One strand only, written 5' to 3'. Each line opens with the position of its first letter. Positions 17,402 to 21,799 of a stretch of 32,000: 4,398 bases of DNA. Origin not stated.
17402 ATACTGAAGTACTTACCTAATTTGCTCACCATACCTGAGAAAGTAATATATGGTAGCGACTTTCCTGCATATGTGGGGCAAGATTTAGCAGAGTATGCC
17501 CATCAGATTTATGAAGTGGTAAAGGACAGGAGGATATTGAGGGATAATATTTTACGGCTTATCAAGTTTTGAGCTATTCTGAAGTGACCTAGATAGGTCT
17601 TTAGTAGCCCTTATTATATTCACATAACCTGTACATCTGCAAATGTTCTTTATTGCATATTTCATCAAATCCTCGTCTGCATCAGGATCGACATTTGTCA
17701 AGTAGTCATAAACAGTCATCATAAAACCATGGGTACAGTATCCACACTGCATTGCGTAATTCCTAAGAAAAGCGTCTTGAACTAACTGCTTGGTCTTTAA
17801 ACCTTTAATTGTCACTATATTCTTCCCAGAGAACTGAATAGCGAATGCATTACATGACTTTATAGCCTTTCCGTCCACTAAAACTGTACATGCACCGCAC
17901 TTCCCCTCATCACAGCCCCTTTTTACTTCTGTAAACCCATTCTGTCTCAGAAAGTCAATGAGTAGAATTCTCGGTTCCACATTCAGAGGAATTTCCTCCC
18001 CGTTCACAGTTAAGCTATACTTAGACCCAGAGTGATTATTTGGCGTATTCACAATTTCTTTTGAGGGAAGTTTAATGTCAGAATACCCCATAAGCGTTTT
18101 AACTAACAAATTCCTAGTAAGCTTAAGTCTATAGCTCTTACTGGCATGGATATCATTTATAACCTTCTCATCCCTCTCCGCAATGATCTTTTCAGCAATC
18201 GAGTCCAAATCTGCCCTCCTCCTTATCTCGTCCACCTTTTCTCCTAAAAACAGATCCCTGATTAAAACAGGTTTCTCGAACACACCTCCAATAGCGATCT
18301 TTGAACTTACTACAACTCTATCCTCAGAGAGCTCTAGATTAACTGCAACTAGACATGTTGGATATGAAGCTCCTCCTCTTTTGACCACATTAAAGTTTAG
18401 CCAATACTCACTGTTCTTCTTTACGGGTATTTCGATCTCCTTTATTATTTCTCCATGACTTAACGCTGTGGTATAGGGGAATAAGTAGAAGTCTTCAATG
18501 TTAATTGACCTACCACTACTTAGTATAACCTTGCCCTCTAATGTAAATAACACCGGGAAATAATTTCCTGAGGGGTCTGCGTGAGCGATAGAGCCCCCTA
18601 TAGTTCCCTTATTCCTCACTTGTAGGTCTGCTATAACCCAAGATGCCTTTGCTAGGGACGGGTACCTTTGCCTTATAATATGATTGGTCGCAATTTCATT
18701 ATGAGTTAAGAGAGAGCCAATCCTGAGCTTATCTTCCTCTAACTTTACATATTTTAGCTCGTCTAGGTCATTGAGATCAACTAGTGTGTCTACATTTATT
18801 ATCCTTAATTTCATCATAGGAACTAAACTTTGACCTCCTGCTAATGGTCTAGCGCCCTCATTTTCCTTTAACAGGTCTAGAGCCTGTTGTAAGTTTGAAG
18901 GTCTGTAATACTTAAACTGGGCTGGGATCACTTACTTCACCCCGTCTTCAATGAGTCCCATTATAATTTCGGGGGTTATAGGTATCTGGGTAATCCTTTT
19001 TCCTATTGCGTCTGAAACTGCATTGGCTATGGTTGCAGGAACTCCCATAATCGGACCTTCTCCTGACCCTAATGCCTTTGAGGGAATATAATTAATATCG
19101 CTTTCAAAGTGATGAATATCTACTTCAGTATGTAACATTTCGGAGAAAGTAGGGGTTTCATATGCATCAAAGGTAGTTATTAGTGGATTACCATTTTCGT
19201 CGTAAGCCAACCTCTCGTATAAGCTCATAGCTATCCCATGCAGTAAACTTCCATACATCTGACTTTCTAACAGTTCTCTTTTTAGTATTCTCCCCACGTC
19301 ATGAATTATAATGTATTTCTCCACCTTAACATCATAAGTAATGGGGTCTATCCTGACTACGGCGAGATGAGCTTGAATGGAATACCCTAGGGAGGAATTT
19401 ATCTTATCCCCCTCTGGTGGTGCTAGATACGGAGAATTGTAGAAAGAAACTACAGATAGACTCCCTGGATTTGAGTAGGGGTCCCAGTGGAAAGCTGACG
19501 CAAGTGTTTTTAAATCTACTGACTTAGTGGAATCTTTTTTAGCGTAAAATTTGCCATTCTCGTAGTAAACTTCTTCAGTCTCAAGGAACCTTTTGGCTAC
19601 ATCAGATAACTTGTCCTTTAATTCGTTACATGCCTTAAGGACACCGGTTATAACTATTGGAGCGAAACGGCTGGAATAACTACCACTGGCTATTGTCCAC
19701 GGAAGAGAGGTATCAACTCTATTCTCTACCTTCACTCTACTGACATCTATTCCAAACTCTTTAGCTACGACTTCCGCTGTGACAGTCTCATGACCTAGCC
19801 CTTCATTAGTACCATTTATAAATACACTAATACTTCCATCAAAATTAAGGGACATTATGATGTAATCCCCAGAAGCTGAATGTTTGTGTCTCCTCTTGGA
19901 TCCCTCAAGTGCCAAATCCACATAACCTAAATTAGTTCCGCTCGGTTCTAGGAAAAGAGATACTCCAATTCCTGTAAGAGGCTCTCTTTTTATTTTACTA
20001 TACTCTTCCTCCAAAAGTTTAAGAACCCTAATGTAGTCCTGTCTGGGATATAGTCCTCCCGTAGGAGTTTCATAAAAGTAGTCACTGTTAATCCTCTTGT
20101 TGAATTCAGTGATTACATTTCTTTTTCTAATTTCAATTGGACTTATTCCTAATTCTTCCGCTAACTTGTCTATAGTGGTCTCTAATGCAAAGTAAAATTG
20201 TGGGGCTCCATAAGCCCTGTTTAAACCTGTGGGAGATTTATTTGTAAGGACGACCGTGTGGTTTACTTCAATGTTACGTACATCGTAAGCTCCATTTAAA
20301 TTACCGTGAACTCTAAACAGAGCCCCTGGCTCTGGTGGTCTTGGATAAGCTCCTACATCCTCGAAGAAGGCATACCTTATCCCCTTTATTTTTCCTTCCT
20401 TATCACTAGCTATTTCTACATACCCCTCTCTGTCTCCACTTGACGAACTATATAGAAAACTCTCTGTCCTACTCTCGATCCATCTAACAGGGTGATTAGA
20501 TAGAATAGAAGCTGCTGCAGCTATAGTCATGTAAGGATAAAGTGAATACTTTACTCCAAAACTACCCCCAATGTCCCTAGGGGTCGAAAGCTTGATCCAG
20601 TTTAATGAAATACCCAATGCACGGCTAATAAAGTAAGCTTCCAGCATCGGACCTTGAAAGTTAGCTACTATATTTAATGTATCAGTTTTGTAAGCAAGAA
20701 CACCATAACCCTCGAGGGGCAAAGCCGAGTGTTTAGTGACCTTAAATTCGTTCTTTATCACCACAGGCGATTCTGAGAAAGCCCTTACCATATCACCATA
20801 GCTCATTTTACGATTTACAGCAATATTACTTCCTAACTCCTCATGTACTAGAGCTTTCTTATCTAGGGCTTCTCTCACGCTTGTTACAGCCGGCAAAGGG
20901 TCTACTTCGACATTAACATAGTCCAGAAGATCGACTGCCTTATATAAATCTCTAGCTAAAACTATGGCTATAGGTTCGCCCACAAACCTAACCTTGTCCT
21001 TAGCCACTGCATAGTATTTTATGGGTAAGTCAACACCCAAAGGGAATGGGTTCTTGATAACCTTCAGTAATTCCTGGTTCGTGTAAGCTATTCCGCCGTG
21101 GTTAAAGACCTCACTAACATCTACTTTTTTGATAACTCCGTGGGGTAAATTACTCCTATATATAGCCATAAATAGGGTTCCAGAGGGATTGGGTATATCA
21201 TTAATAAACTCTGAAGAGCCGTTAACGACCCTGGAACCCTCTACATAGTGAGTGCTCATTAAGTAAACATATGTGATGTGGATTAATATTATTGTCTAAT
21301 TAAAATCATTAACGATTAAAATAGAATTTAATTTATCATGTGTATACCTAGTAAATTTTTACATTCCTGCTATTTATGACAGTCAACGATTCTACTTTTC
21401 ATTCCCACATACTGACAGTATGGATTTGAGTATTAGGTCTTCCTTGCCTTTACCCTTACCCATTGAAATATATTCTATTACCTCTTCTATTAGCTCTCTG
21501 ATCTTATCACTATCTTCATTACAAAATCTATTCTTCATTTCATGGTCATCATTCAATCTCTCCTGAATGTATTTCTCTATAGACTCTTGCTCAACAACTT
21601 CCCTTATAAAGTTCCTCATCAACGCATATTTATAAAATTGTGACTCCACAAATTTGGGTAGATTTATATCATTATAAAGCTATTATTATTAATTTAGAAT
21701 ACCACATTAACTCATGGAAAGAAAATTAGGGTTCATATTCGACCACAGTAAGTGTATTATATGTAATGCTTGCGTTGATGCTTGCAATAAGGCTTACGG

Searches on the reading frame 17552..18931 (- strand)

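Call 3: search_protein_families(library=pfam, proteins=[window:17552-18931:-], max_evalue=0.01)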
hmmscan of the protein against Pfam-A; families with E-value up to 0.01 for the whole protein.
window:17552-18931:- (459 aa): 5 families
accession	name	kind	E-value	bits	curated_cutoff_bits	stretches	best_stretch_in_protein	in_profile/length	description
PF00941.27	FAD_binding_5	-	1.2e-50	172.1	27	1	5-170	2-169/170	FAD binding domain in molybdopterin dehydrogenase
PF01799.25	Fer2_2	-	5.1e-22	78.2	30.3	1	374-444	1-75/75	[2Fe-2S] binding domain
PF00111.32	Fer2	-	9.5e-08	32.3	21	1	308-358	2-53/77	2Fe-2S iron-sulfur cluster binding domain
PF13085.11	Fer2_3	-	2.7e-07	31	27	1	337-386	49-97/107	2Fe-2S iron-sulfur cluster binding domain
PF03450.22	CO_deh_flav_C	-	3.4e-07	30.8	25.5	1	180-280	3-99/102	CO dehydrogenase flavoprotein C-terminal domain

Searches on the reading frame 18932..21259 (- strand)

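Call 3: search_protein_families(library=pfam, proteins=[window:18932-21259:-], max_evalue=0.01)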
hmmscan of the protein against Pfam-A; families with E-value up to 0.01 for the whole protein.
window:18932-21259:- (775 aa): 3 families
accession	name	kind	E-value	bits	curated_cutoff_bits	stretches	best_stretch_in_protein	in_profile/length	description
PF02738.23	MoCoBD_1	-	4.1e-64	216.5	27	1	138-382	1-244/244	Molybdopterin cofactor-binding domain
PF20256.3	MoCoBD_2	-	3.4e-59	201.1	27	1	421-708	16-282/283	Molybdopterin cofactor-binding domain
PF01315.27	Ald_Xan_dh_C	-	9.8e-12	45.6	31.3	1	14-122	2-109/110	Aldehyde oxidase and xanthine dehydrogenase, a/b hammerhead domain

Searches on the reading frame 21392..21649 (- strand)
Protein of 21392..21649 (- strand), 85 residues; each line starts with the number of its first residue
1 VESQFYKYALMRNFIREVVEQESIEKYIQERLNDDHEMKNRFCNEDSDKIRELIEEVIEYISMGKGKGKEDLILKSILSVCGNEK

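Call 3: search_protein_families(library=pfam, proteins=[window:21392-21649:-], max_evalue=0.01)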
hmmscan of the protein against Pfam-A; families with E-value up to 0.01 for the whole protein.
window:21392-21649:- (85 aa): 0 families

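Call 59: search_protein_families(library=pfam, alignment_id=A4, max_evalue=1)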
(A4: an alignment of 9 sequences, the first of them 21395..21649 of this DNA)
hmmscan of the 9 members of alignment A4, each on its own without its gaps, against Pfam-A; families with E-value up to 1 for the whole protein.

A. member 1, window:21395-21649:- (85 aa): 1 family
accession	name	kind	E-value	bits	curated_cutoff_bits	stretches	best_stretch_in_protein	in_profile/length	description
PF22885.1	DUF7020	-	0.056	14.2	25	1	11-59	72-121/131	Domain of unknown function (DUF7020)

B. families by the number of members that match (of 9 scanned): 18 families
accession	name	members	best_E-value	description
PF22885.1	DUF7020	2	0.056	Domain of unknown function (DUF7020)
PF03748.19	FliL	1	0.0018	Flagellar basal body-associated protein FliL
PF18219.6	SidC_N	1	0.014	SidC N-terminal domain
PF04055.27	Radical_SAM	1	0.019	Radical SAM superfamily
PF19322.4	RKP_N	1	0.02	E3 ubiquitin-protein ligase RKP N-terminus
PF03979.19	Sigma70_r1_1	1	0.02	Sigma-70 factor, region 1.1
PF05184.20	SapB_1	1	0.021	Saposin-like type B, region 1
PF11080.13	GhoS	1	0.025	Endoribonuclease GhoS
PF22915.1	ARMH5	1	0.03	Armadillo-like helical domain-containing protein 5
PF19585.4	DUF6092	1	0.03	Family of unknown function (DUF6092)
PF23630.1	Death_TNFRSF11B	1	0.05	Tumor Necrosis Factor Receptor Superfamily Member 11B death domain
PF10723.15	RepB-RCR_reg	1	0.076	Replication regulatory protein RepB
PF25106.1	VWA_4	1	0.093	von Willebrand factor A domain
PF14069.11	SpoVIF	1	0.11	Stage VI sporulation protein F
PF09551.15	Spore_II_R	1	0.13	Stage II sporulation protein R (spore_II_R)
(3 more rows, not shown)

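Call 60: find_homologous_proteins(query=A4, max_evalue=0.001)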
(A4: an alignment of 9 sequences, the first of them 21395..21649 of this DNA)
Query A4 (9 sequences) (85 aa, profile of the alignment): 30 proteins with E <= 0.001 among 595 candidates.
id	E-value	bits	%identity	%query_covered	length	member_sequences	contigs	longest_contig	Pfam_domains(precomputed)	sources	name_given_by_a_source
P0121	3.9e-26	109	64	95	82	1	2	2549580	-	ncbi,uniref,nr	ncbi:hypothetical protein GFS03_00310 [Sulfolobus sp. E5-1-F]|uniref:hypothetical protein n=1 Tax=Su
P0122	1.1e-25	108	100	100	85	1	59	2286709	-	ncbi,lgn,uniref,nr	ncbi:hypothetical protein [Sulfolobus acidocaldarius]|uniref:Uncharacterized protein n=4 Tax=Sulfolo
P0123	2.6e-25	107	63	95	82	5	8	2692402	-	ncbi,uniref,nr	ncbi:hypothetical protein [Saccharolobus islandicus]|uniref:Uncharacterized protein n=1 Tax=Saccharo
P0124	2.7e-25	106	64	95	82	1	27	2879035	-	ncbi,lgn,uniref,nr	ncbi:MAG: hypothetical protein QXY87_08500 [Saccharolobus sp.]|uniref:hypothetical protein n=1 Tax=S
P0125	4.0e-25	106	63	95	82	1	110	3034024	-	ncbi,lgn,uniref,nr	ncbi:hypothetical protein SULI_02885 [Saccharolobus solfataricus]|uniref:Uncharacterized protein n=2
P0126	7.4e-25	105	98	100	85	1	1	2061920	-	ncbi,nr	ncbi:hypothetical protein SUSAZ_10545 [Sulfolobus acidocaldarius SUSAZ]|nr:hypothetical protein SUSA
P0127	8.9e-25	105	99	100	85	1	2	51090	-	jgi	-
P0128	1.0e-24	105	33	98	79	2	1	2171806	-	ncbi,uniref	ncbi:hypothetical protein ACI49J_10195 [Metallosphaera sp. D4-4]|uniref:hypothetical protein n=1 Tax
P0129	1.1e-24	104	64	95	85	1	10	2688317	-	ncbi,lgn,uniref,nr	ncbi:hypothetical protein BFU36_06405 [Sulfolobus sp. A20]|uniref:hypothetical protein n=1 Tax=Sulfo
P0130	8.1e-24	102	64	95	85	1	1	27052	-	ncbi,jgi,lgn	-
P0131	1.4e-23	101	64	98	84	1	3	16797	-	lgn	-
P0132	2.7e-23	100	64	98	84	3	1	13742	-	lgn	-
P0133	2.9e-23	100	32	72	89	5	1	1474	-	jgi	jgi:hypothetical protein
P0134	4.1e-23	99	38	76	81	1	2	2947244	-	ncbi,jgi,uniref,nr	ncbi:hypothetical protein [Acidianus brierleyi]|uniref:Uncharacterized protein n=1 Tax=Acidianus bri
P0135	7.9e-23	99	32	76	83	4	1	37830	-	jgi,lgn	jgi:hypothetical protein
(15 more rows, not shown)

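Call 65: predict_structure(alignment_id=A5)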
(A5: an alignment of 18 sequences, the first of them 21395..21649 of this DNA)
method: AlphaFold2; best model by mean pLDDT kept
length: 85 residues; sequences in the alignment: 18
mean_pLDDT: 92.1   pTM: 0.83
mean pLDDT of the five models: 92.1, 91.7, 91.5, 91.1, 90.8
residues with pLDDT >= 90: 69; 70-90: 12; 50-70: 3; < 50: 1
segments of 3 or more residues with pLDDT < 50: none
pLDDT, mean of each block of 10 residues (from residue 1): 88 96 95 95 95 96 89 95 66
secondary structure, 60 per line:
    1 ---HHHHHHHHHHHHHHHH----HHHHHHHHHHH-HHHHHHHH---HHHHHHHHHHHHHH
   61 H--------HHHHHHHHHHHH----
elements in order: H4-19 H24-34 H36-43 H47-61 H70-81

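Call 67: fold_search(model_id=the predicted structure, library=pdb)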
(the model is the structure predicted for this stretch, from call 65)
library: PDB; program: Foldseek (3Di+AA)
matches with E <= 10: 10; with E <= 0.001: 0
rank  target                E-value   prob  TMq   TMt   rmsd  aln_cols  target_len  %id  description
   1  6dhz_D                5.2e+00  0.06  0.29  0.27  10.7        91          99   12  Crystallographic octamer of a metal-free RIDC1 variant bearing two disulfide bonded cysteines (released 2018-07-25)
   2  7te2                  6.1e+00  0.16  0.51  0.26   4.1        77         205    8  Crystal Structure of AerR from Rhodobacter capsulatus at 2.25 A. (released 2022-08-31)
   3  6sny_A                6.5e+00  0.04  0.27  0.23  13.2        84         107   14  Synthetic mimic of an EPCR-binding PfEMP1 bound to EPCR (released 2019-09-04)
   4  4dnd                  7.2e+00  0.04  0.29  0.27   8.9        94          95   11  Crystal structure of syntaxin 10 from Homo sapiens (released 2012-02-22)
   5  2lsu_MODEL_1_A        7.7e+00  0.03  0.27  0.23  11.9        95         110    7  The NMR high resolution structure of yeast Tah1 in a free form (released 2013-05-22)
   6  6dhz_C                8.1e+00  0.04  0.31  0.28  10.2        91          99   13  Crystallographic octamer of a metal-free RIDC1 variant bearing two disulfide bonded cysteines (released 2018-07-25)
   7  7wb4_g                8.1e+00  0.04  0.26  0.06   8.1        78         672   13  Cryo-EM structure of the NR subunit from X. laevis NPC (released 2022-03-02)
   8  8p0w_E                8.6e+00  0.02  0.25  0.13  10.5       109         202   12  Structure of the human Commander complex COMMD ring (released 2024-03-20)
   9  1wn0_A                9.0e+00  0.04  0.28  0.20  10.2        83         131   10  Crystal Structure of Histidine-containing Phosphotransfer Protein, ZmHP2, from maize (released 2005-01-25)
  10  1fqj_E                9.0e+00  0.02  0.19  0.14  13.2        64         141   16  CRYSTAL STRUCTURE OF THE HETEROTRIMERIC COMPLEX OF THE RGS DOMAIN OF RGS9, THE GAMMA SUBUNIT OF PHOSPHODIESTERASE AND  (released 2001-02-28)
